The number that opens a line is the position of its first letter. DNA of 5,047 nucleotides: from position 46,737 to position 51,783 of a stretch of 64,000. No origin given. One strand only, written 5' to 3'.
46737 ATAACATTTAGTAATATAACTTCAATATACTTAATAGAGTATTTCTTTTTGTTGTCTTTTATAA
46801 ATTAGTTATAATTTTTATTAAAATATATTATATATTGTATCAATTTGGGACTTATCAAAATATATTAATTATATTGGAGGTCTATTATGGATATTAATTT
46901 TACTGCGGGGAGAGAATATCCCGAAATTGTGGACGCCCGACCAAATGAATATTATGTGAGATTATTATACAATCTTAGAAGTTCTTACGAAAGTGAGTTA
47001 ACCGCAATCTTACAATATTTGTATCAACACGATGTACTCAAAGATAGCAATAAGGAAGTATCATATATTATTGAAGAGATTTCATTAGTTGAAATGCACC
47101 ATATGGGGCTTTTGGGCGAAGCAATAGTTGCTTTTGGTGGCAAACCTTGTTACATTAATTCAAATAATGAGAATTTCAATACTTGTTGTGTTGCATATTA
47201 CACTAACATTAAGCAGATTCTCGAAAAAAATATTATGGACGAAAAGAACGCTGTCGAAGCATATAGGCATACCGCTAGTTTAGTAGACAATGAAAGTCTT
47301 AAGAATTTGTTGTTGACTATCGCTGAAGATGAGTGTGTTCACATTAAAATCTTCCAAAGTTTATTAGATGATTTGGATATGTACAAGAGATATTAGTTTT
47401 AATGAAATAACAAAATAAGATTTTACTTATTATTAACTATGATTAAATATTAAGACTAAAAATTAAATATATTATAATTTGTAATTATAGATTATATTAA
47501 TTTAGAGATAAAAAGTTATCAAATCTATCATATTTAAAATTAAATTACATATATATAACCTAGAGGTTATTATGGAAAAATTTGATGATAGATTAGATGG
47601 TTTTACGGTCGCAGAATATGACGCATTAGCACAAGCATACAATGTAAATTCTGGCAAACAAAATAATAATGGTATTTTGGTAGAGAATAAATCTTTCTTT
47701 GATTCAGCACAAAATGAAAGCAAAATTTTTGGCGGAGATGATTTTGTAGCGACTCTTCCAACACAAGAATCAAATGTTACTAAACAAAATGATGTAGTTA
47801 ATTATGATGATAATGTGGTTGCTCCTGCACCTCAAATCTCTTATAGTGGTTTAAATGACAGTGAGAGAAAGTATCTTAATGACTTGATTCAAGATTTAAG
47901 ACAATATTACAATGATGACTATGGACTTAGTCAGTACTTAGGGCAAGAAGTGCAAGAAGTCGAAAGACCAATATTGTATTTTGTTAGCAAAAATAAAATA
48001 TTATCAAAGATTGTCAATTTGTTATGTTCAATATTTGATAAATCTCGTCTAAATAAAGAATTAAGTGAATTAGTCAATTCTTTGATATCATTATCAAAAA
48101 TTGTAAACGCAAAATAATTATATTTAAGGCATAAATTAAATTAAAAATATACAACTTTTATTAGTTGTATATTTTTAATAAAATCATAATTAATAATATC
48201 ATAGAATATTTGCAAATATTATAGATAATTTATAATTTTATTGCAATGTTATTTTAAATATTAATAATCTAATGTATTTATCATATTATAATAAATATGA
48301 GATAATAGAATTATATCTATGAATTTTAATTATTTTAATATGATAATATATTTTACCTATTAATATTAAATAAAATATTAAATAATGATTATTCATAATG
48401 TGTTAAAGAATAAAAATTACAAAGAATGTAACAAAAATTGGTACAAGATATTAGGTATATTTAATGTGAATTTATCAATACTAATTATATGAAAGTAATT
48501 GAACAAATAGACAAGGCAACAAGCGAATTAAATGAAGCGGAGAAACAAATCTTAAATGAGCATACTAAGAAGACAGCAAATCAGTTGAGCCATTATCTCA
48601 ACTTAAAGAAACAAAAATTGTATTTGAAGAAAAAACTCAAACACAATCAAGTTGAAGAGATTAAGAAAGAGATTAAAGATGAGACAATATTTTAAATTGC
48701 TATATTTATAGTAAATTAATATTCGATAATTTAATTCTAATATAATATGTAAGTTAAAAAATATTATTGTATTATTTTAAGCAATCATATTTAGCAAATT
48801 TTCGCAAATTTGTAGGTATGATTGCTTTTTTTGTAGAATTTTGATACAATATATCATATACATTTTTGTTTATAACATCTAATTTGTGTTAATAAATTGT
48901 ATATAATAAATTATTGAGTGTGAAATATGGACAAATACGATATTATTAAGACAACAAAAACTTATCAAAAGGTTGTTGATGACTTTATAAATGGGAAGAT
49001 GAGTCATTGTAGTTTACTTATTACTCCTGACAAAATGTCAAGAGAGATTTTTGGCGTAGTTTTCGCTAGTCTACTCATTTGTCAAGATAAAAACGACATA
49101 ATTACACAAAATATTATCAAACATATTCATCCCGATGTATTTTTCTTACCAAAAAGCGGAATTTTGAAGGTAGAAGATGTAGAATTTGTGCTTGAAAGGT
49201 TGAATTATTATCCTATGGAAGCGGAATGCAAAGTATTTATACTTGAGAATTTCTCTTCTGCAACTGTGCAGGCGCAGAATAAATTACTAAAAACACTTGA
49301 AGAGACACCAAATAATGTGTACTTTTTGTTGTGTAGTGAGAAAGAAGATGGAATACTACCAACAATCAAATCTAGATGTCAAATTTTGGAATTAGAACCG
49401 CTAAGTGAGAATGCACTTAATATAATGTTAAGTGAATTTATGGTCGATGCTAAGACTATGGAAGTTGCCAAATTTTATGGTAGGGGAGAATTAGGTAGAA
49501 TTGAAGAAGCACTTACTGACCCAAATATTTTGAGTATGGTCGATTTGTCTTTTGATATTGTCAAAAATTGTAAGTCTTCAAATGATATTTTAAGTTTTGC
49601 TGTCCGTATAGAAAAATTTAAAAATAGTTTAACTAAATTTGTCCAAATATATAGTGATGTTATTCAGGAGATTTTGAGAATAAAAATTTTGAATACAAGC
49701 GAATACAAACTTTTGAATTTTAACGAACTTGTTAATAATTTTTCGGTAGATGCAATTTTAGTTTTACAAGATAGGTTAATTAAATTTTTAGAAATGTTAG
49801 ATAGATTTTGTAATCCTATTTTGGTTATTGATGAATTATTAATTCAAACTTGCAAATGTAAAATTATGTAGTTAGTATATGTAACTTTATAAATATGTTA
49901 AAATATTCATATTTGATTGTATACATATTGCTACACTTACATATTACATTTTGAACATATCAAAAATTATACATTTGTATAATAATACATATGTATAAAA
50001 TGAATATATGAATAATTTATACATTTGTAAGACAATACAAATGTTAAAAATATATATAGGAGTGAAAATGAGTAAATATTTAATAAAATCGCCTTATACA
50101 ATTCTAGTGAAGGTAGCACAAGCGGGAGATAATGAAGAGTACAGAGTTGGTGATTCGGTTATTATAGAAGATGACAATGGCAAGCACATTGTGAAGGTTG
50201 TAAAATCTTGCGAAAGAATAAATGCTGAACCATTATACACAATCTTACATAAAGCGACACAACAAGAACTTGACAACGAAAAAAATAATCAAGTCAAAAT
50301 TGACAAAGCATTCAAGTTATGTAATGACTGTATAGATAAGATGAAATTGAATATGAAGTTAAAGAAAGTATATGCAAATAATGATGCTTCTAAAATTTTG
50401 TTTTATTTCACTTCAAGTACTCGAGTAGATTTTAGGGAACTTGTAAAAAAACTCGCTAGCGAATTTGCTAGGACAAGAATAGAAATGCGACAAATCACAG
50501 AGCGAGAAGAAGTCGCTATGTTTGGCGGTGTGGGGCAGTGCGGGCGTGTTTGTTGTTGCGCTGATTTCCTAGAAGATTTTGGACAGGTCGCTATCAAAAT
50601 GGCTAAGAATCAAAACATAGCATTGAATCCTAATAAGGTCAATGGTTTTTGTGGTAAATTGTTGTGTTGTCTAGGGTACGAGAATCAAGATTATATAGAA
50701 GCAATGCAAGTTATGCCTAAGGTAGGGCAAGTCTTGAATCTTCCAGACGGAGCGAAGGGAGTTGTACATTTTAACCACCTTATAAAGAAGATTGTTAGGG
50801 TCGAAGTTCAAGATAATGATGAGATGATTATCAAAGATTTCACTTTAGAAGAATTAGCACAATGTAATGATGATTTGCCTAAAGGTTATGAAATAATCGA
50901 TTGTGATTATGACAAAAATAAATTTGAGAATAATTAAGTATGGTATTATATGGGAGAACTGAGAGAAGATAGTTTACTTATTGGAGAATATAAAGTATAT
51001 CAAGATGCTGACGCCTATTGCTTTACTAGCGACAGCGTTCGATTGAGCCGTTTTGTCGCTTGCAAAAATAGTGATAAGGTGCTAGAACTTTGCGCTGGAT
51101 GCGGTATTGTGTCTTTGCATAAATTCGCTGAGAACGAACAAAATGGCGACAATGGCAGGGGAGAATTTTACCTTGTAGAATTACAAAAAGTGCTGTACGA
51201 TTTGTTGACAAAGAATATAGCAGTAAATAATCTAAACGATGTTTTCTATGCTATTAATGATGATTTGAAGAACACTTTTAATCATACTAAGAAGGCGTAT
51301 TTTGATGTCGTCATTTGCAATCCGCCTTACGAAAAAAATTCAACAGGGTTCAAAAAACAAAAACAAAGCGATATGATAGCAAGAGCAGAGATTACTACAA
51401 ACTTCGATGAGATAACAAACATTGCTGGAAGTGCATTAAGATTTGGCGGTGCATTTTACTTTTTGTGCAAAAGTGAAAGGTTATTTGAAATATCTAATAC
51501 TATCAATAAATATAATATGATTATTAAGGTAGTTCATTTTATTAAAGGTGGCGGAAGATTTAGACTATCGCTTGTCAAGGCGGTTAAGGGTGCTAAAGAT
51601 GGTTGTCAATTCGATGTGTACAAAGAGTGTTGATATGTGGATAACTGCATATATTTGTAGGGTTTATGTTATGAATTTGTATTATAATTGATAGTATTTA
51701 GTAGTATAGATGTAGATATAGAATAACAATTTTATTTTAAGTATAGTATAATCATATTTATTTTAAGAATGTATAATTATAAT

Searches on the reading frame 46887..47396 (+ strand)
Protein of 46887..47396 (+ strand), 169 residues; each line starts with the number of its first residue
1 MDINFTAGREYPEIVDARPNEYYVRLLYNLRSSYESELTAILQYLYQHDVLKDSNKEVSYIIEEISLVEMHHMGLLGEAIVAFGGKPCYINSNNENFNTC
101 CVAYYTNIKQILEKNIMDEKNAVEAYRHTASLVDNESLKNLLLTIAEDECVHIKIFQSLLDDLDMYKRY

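Call 38: list_cluster_members(proteins=[window:46887-47396:+, window:47572-48117:+, window:46217-46606:+, window:48927-49871:+, window:50008-50937:+, window:50950-51633:+, window:33057-33629:+, window:5135-5959:+, window:4382-5134:+, window:13271-13741:+])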
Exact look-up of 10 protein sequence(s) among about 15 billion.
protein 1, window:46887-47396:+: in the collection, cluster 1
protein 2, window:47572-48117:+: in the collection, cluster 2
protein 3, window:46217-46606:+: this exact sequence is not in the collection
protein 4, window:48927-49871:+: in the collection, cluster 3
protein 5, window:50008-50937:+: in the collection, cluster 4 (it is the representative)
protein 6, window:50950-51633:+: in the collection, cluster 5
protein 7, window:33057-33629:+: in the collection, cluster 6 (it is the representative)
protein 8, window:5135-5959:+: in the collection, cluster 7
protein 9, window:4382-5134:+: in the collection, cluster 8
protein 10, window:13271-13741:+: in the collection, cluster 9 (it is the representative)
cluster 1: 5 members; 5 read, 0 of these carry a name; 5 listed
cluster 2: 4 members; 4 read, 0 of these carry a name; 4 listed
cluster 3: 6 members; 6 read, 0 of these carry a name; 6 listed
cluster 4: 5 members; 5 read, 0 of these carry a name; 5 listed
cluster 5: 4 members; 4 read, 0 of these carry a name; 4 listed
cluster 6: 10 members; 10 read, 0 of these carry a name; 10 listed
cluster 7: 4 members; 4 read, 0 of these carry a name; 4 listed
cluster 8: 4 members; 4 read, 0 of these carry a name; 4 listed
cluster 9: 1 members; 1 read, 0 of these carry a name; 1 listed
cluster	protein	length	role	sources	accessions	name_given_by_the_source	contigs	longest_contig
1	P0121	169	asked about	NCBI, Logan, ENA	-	-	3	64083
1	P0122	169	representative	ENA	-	-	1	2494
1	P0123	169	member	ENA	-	-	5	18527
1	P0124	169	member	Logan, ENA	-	-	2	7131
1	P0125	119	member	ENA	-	-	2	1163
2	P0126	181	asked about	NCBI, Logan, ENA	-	-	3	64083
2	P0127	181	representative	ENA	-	-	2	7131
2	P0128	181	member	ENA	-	-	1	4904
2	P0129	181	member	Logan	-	-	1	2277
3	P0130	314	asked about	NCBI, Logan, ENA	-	-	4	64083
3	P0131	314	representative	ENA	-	-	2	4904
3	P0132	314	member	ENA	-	-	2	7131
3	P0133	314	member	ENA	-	-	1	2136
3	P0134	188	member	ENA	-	-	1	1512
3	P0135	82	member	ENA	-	-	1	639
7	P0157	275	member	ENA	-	-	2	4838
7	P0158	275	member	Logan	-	-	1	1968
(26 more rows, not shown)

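Call 40: find_encoding_contigs(protein=P0157, flank=3000, max_places=6)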
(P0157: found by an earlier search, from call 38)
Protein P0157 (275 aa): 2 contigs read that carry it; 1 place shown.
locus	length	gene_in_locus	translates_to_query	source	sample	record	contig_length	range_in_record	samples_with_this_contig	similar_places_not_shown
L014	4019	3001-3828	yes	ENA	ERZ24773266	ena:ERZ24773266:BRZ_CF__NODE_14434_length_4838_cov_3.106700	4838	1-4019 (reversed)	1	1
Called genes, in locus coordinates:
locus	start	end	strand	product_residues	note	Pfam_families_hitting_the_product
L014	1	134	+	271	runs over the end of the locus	-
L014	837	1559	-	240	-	PF04298:Zn_peptidase_2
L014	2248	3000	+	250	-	PF04298:Zn_peptidase_2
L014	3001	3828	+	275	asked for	PF05120:GvpG (faint), PF09851:SHOCT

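Call 53: search_protein_families(library=pfam, proteins=[window:46887-47396:+], max_evalue=0.00001)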
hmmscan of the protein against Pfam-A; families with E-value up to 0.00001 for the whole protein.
window:46887-47396:+ (169 aa): 5 families
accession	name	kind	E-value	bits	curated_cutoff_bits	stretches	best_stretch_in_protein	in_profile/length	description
PF02915.23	Rubrerythrin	-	1.2e-12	48.9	22.8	0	111-164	2-57/137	Rubrerythrin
PF00210.30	Ferritin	-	3.1e-11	43.8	24.5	1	32-164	6-140/142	Ferritin-like domain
PF12902.13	Ferritin-like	-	2.7e-08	34.4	22.3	1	31-93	2-65/221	Ferritin-like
PF13668.12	Ferritin_2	-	1.7e-06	28.6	24.7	1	52-160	35-136/138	Ferritin-like domain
PF03232.19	COQ7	-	5.7e-06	26.5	23.5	0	30-91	7-67/169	Ubiquinone biosynthesis protein COQ7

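Call 76: find_encoding_contigs(protein=P0158, flank=3000, max_places=6)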
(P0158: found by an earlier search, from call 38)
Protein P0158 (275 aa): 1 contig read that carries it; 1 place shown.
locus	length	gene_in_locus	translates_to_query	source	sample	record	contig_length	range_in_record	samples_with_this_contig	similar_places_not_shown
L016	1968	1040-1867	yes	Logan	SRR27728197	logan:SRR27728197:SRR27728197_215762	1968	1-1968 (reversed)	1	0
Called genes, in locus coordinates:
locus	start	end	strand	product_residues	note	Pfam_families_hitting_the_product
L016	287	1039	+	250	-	PF04298:Zn_peptidase_2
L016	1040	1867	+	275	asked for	PF09851:SHOCT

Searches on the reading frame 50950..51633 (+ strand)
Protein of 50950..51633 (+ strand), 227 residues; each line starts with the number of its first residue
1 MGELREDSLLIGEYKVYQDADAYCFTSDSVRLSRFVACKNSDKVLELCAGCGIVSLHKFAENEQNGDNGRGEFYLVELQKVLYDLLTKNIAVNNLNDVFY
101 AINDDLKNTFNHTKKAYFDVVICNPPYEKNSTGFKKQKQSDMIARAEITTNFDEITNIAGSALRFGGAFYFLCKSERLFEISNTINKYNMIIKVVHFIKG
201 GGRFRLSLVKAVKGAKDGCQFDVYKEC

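Call 54: search_protein_families(library=pfam, proteins=[window:50950-51633:+], max_evalue=0.00001)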
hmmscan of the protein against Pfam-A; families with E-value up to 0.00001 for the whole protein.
window:50950-51633:+ (227 aa): 3 families
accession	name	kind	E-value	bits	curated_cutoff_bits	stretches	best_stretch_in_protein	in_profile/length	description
PF03602.21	Cons_hypoth95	-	1.2e-07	32.1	24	1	26-132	24-128/182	Conserved hypothetical protein 95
PF02384.22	N6_Mtase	-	1.3e-06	28.4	20.4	1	34-131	40-139/311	N-6 DNA Methylase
PF05175.20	MTS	-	3.8e-06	27.1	23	1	40-146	31-126/170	Methyltransferase small domain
